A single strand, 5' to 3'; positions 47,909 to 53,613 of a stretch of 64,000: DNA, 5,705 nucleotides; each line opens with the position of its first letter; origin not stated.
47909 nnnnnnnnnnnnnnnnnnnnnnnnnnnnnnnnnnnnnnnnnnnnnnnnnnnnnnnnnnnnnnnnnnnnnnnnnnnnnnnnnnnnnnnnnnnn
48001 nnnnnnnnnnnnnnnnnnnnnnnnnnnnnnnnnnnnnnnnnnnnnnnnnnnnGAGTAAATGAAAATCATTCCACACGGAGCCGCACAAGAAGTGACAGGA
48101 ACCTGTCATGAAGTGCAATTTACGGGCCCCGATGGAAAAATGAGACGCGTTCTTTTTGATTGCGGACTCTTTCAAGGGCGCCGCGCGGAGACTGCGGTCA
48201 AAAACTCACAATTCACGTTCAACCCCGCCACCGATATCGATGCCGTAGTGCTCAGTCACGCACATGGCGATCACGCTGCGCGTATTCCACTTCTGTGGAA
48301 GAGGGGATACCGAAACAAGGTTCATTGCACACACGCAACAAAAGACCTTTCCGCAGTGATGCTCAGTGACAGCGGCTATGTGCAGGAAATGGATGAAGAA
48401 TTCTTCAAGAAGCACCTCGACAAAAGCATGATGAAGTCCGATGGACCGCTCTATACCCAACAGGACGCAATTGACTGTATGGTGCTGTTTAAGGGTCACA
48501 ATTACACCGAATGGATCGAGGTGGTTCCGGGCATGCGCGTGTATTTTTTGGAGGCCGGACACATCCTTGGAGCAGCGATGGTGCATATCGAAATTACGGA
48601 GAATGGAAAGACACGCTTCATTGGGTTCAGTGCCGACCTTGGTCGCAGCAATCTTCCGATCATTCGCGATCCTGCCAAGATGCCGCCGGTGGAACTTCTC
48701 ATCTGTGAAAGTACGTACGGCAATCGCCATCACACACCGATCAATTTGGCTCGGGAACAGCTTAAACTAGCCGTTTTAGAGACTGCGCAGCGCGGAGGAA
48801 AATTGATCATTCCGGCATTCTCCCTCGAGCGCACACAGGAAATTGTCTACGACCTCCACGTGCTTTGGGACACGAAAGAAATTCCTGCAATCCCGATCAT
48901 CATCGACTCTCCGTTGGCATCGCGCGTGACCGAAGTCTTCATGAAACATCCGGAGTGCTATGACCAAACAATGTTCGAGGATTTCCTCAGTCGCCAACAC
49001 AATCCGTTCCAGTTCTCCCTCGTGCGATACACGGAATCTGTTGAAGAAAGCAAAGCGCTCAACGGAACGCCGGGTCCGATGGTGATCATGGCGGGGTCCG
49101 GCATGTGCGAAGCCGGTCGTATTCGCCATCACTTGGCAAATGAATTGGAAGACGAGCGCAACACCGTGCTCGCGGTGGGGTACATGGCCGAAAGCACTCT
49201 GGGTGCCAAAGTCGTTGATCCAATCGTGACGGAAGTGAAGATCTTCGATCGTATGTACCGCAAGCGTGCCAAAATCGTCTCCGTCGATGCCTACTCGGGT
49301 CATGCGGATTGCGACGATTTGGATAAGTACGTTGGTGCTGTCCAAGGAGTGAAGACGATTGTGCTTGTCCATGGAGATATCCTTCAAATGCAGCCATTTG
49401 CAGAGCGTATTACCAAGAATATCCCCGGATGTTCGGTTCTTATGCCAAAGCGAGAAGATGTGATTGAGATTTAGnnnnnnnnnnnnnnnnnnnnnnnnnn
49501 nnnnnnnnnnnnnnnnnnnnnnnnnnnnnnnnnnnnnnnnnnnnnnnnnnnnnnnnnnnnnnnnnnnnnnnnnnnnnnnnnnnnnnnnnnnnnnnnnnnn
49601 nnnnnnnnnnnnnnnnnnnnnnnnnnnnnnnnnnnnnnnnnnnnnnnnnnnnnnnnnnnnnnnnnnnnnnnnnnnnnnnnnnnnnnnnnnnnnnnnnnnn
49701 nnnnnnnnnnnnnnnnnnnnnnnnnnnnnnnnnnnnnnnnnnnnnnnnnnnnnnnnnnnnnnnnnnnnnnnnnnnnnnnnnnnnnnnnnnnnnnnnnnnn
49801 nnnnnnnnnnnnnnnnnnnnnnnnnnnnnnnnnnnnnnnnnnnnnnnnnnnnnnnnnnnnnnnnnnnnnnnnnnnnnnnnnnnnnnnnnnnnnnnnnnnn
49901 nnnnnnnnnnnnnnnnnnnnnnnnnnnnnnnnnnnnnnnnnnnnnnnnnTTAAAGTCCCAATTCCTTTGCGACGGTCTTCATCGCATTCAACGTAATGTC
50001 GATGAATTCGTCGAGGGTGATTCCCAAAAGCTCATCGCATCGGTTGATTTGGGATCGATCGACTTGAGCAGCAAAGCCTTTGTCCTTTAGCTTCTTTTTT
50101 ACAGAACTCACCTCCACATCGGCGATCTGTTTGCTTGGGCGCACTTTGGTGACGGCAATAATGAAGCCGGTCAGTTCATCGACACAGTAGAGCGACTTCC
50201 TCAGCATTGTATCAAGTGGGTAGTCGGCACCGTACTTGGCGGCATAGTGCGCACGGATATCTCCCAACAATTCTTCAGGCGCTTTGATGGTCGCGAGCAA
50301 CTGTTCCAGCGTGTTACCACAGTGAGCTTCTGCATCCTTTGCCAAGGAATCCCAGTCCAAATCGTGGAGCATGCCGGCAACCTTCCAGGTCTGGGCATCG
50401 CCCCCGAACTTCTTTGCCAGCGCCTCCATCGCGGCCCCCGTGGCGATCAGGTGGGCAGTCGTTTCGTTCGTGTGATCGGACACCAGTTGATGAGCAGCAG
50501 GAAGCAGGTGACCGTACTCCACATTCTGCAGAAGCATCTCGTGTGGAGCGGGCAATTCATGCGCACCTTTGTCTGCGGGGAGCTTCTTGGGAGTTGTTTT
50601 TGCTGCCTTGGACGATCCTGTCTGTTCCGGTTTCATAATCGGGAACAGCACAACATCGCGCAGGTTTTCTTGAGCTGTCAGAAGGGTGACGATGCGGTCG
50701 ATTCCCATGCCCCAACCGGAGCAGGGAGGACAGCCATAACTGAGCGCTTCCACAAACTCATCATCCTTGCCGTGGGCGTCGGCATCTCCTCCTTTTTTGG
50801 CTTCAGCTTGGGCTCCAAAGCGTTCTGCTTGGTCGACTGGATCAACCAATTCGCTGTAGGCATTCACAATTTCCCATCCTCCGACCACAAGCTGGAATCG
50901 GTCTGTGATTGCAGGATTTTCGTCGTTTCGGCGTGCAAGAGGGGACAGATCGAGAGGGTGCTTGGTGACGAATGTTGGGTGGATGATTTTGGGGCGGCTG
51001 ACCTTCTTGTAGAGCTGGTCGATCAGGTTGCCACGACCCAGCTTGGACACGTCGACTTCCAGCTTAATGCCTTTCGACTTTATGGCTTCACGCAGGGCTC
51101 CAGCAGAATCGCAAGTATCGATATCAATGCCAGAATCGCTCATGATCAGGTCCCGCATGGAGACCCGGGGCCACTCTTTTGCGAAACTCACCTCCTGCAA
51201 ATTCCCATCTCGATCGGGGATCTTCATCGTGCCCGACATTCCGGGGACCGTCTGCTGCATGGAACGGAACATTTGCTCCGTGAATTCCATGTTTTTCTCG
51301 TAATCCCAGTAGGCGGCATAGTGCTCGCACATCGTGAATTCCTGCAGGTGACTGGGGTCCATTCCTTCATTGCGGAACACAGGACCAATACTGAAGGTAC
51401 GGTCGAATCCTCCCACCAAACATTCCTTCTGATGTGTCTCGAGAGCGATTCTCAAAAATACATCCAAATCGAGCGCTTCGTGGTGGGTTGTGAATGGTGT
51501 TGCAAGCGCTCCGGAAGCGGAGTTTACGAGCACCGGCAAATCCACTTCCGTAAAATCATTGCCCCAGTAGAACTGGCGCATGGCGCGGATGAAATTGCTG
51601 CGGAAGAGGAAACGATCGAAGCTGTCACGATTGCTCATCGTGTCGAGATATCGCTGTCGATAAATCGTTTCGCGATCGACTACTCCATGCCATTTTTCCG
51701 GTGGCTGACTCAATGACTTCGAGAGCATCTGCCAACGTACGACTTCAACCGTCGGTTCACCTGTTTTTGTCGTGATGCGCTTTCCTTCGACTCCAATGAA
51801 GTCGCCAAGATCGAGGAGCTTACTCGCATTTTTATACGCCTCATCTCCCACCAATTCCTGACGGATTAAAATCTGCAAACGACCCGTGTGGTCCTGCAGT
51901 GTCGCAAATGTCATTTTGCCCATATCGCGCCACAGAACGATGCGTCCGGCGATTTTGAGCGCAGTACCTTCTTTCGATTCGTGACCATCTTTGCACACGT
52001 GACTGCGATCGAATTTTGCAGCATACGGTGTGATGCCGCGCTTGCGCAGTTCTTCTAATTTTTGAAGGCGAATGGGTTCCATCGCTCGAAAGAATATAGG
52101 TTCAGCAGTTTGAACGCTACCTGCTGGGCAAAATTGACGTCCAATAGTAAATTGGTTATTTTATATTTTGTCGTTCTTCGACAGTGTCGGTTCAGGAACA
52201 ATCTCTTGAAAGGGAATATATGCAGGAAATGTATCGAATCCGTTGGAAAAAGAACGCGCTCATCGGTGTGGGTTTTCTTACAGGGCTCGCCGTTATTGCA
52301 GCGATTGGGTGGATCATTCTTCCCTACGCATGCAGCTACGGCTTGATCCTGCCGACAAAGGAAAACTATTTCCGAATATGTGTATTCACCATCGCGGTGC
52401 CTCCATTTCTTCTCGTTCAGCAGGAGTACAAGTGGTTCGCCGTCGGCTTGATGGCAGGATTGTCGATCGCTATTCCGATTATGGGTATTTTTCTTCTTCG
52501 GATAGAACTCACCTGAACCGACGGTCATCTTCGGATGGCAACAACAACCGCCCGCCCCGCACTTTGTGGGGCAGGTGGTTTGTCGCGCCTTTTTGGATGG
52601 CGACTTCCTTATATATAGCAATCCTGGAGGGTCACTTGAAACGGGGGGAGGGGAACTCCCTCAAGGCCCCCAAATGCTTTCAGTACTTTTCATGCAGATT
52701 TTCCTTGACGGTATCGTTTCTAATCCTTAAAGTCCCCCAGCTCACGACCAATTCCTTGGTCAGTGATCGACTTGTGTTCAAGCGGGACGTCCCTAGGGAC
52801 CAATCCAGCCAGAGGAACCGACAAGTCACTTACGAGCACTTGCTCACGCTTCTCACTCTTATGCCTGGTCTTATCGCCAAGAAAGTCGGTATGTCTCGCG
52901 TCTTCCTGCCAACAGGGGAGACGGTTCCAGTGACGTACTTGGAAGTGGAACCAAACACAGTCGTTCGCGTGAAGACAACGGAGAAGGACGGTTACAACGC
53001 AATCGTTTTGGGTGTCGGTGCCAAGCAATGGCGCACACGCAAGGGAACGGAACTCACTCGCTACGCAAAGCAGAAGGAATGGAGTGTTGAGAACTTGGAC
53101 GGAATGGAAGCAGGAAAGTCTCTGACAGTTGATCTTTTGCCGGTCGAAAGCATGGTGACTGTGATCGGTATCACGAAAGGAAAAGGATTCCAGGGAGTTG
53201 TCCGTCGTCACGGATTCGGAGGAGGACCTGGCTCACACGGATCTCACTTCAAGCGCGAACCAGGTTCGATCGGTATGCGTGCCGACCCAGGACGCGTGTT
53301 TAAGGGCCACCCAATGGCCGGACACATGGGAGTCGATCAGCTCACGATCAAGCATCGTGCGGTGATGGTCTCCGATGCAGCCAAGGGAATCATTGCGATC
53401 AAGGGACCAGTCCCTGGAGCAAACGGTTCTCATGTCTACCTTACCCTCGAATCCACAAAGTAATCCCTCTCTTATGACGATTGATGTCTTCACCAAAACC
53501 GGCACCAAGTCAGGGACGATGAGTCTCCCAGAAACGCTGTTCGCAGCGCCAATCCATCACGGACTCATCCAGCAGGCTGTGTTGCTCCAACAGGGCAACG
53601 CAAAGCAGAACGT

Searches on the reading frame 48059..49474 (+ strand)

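Call 68: search_protein_families(library=pfam, proteins=[window:48059-49474:+], max_evalue=0.00001)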
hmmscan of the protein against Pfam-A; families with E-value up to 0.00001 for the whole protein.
window:48059-49474:+ (471 aa): 4 families
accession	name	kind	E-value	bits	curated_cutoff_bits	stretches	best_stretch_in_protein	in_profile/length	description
PF10996.14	Beta-Casp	-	1.4e-38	132.5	27.7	1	259-384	1-119/120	Beta-Casp domain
PF07521.17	RMMBL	-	4.7e-11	42.9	21.6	1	400-455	2-56/63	Zn-dependent metallo-hydrolase RNA specificity domain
PF12706.13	Lactamase_B_2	-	2.7e-07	30.8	27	1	29-95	1-67/200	Beta-lactamase superfamily domain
PF00753.33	Lactamase_B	-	1.3e-06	28.9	22.7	1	29-91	16-75/196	Metallo-beta-lactamase superfamily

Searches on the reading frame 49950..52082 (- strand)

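Call 68: search_protein_families(library=pfam, proteins=[window:49950-52082:-], max_evalue=0.00001)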
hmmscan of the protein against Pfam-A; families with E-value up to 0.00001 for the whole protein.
window:49950-52082:- (710 aa): 2 families
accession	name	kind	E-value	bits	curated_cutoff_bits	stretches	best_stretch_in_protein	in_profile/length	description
PF00152.25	tRNA-synt_2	-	7.4e-73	245.7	25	1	137-483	2-307/308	tRNA synthetases class II (D, K and N)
PF01336.31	tRNA_anti-codon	-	4.6e-13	49.4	27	1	43-118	2-73/75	OB-fold nucleic acid binding domain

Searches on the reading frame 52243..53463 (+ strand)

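Call 68: search_protein_families(library=pfam, proteins=[window:52243-53463:+], max_evalue=0.00001)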
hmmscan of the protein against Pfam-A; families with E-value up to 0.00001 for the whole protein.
window:52243-53463:+ (406 aa): 1 family
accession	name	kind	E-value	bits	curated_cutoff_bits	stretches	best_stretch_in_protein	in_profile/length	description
PF00297.29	Ribosomal_L3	-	2e-11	43.9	22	1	298-368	211-279/369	Ribosomal protein L3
